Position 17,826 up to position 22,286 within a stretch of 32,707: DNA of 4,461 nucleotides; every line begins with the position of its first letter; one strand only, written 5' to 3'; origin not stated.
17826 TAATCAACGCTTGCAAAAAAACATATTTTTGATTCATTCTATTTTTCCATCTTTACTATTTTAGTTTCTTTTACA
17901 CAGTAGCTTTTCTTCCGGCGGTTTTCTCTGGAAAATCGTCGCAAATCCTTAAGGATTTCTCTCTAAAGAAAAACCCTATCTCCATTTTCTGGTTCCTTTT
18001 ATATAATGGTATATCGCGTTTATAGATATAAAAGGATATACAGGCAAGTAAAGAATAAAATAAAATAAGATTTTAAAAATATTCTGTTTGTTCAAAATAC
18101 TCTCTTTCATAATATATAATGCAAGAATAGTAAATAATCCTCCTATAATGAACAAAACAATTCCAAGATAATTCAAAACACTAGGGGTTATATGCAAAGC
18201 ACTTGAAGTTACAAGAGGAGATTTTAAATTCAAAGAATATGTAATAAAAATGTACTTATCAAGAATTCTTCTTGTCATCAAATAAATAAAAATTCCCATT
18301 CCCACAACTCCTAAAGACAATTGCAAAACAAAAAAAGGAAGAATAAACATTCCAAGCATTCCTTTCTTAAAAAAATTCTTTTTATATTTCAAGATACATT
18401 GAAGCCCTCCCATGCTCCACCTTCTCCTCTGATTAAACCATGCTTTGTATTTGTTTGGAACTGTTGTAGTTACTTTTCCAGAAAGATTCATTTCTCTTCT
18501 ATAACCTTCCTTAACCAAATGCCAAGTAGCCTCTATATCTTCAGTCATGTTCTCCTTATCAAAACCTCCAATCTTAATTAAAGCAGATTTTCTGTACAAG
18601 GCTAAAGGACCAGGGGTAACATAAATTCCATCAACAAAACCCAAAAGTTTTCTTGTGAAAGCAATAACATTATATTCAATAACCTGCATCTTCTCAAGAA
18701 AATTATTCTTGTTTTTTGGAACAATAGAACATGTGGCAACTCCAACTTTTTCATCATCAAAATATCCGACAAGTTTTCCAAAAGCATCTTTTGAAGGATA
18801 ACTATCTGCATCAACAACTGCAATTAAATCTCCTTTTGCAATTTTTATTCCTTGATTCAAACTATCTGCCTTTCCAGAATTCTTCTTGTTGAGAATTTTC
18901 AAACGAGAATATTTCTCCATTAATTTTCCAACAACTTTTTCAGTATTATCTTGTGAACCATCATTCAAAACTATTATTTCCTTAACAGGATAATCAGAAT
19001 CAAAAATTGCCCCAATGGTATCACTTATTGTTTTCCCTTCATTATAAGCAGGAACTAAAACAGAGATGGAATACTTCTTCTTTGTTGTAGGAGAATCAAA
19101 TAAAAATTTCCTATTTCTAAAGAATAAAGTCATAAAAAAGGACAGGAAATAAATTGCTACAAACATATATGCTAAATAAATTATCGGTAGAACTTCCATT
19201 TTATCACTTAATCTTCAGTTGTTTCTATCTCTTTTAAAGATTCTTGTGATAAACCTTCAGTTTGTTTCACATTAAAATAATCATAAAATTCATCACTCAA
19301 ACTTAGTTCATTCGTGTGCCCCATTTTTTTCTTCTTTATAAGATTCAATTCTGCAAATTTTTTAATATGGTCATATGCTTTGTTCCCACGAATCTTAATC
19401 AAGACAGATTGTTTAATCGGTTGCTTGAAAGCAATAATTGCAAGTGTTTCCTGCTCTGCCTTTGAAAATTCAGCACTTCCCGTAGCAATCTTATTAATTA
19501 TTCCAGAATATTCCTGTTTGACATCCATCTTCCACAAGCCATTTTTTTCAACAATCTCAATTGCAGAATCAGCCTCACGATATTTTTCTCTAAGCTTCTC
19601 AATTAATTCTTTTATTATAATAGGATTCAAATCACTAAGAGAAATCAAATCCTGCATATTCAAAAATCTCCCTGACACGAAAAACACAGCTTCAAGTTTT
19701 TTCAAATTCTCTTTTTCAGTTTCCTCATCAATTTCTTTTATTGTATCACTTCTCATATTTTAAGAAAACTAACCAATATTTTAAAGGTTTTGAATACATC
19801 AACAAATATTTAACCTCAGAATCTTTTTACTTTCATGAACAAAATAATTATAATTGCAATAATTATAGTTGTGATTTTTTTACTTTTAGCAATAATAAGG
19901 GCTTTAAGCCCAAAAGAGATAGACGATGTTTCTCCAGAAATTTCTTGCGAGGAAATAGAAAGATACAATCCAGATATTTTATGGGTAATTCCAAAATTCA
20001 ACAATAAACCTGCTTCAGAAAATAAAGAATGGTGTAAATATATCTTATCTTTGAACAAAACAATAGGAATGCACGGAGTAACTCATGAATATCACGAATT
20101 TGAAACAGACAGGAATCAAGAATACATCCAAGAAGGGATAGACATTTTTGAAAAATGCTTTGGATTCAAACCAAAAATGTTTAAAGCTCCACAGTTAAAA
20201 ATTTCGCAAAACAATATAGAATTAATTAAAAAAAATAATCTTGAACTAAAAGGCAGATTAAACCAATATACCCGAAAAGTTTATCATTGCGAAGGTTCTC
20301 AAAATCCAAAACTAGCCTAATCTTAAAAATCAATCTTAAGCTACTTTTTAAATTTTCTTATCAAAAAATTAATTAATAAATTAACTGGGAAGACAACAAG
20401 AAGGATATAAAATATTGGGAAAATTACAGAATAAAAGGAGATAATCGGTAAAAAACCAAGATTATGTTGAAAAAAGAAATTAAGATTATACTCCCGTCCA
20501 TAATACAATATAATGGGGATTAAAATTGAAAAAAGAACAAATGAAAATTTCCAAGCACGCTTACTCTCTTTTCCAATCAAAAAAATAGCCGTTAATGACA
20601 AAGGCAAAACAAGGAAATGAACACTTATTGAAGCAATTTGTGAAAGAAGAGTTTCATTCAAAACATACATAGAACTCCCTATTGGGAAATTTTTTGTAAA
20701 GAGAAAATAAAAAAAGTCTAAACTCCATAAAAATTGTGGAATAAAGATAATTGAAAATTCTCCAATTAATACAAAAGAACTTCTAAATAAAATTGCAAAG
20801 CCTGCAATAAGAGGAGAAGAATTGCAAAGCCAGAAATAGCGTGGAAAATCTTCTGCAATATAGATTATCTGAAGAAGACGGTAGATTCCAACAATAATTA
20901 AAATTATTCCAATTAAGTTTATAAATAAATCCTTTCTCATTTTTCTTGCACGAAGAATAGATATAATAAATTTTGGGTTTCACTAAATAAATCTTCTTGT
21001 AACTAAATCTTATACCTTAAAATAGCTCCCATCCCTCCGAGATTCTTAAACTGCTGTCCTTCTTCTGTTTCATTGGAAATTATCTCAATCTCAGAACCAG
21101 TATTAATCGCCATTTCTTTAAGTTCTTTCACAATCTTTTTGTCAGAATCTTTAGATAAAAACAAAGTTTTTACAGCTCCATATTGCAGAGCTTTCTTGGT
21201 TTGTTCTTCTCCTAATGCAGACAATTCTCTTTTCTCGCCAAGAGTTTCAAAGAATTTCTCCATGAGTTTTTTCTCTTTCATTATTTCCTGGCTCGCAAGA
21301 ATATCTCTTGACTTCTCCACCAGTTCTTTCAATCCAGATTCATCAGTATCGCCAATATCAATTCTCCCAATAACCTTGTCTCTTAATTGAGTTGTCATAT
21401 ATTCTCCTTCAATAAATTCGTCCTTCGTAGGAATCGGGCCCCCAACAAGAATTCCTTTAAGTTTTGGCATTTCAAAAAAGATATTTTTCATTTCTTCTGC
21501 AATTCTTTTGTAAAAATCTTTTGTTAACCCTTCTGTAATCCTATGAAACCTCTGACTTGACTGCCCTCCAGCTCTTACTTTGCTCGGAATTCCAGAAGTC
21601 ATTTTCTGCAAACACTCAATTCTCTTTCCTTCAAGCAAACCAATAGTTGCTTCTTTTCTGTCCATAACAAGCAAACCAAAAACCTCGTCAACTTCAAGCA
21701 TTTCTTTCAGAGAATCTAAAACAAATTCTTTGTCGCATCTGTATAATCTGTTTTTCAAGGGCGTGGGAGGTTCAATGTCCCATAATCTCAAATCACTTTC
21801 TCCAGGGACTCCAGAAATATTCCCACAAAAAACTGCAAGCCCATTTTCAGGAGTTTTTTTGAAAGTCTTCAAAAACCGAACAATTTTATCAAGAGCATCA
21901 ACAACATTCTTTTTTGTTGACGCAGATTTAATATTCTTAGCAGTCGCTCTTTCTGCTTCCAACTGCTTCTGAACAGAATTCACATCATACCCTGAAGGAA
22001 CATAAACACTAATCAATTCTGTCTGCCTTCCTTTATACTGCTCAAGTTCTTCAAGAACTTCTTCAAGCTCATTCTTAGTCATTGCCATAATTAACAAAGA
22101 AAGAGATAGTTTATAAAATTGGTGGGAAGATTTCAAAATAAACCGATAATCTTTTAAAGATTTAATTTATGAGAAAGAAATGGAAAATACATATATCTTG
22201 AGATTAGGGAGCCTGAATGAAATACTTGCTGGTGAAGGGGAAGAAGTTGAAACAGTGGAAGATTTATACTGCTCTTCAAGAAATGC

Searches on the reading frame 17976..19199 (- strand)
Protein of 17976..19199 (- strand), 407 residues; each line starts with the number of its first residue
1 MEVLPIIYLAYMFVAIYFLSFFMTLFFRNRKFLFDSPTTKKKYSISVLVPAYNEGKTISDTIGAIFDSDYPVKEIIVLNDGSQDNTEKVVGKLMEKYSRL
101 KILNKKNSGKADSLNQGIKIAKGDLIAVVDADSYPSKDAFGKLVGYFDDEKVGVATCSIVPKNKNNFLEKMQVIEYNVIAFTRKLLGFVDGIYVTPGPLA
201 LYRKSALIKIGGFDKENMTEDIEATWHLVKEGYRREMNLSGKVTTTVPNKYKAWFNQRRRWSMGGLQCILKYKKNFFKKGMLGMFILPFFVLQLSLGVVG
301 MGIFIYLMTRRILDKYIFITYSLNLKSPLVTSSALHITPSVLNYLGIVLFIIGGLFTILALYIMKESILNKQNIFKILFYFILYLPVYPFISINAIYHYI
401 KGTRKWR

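Call 69: search_protein_families(library=pfam, proteins=[window:17976-19199:-], max_evalue=0.001)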
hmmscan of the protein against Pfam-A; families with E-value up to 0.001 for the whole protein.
window:17976-19199:- (407 aa): 5 families
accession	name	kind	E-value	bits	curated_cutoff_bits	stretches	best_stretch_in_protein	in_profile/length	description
PF00535.33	Glycos_transf_2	-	2.2e-35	122.5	23.3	1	46-210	1-167/168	Glycosyl transferase family 2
PF13641.12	Glyco_tranf_2_3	-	5.8e-28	98.9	27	1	45-264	3-230/230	Glycosyltransferase like family 2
PF13632.12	Glyco_trans_2_3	-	3.5e-18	66.6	27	1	126-313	2-153/198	Glycosyl transferase family group 2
PF10111.15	Glyco_tranf_2_2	-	7.5e-13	49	27.3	1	46-217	1-185/276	Glycosyltransferase like family 2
PF13506.12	Glyco_transf_21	-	2.6e-11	43.8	21.7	1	110-262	18-173/174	Glycosyl transferase family 21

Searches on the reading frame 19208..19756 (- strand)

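Call 69: search_protein_families(library=pfam, proteins=[window:19208-19756:-], max_evalue=0.001)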
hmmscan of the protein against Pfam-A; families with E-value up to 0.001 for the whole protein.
window:19208-19756:- (182 aa): 1 family
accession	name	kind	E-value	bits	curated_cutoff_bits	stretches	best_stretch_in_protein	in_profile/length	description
PF04079.22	SMC_ScpB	-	6.8e-35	120.4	27.4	1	20-170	2-158/160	Segregation and condensation complex subunit ScpB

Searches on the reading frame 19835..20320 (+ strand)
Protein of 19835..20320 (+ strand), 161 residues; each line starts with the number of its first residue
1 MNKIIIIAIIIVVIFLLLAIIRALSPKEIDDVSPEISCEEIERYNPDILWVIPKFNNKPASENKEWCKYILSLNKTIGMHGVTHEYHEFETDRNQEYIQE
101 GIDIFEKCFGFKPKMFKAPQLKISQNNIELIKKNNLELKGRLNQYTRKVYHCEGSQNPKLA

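Call 69: search_protein_families(library=pfam, proteins=[window:19835-20320:+], max_evalue=0.001)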
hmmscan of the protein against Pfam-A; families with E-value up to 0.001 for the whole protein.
window:19835-20320:+ (161 aa): 2 families
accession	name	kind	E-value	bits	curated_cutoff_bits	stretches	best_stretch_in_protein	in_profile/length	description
PF10096.14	DUF2334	-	1.8e-11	44.4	26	1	46-134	31-139/203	Uncharacterized protein conserved in bacteria (DUF2334)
PF01522.26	Polysacc_deac_1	-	0.0001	22.7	23.1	1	61-136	45-121/124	Polysaccharide deacetylase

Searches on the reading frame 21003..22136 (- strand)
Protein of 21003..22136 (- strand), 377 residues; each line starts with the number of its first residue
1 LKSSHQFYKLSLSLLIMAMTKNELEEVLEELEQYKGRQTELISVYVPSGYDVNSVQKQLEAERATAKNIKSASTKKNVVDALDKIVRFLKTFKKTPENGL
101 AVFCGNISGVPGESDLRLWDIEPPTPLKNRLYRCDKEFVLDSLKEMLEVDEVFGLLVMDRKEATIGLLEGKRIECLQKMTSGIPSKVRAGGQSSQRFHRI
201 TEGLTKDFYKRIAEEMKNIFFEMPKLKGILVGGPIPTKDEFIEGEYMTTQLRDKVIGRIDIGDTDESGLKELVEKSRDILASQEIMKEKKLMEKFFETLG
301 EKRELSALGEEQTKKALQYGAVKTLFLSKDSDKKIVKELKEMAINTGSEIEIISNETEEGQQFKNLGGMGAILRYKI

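Call 69: search_protein_families(library=pfam, proteins=[window:21003-22136:-], max_evalue=0.001)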
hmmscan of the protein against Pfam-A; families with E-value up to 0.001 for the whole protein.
window:21003-22136:- (377 aa): 5 families
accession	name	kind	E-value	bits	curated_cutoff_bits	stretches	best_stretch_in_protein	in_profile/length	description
PF03464.20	eRF1_2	-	8.3e-38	130.2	27.1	1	153-281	2-132/133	eRF1 domain 2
PF03465.20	eRF1_3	-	7.3e-21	75.1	25.8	1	285-377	1-106/106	eRF1 domain 3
PF03463.20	eRF1_1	-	2.3e-14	53.9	23.8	1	30-147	6-123/123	eRF1 domain 1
PF18854.6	baeRF_family10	-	9.1e-13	49.1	27.1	1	143-267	6-130/143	Bacterial archaeo-eukaryotic release factor family 10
PF18859.6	acVLRF1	-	1.4e-09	38.6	27.1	1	156-277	5-125/130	Actinobacteria/chloroflexi VLRF1 release factor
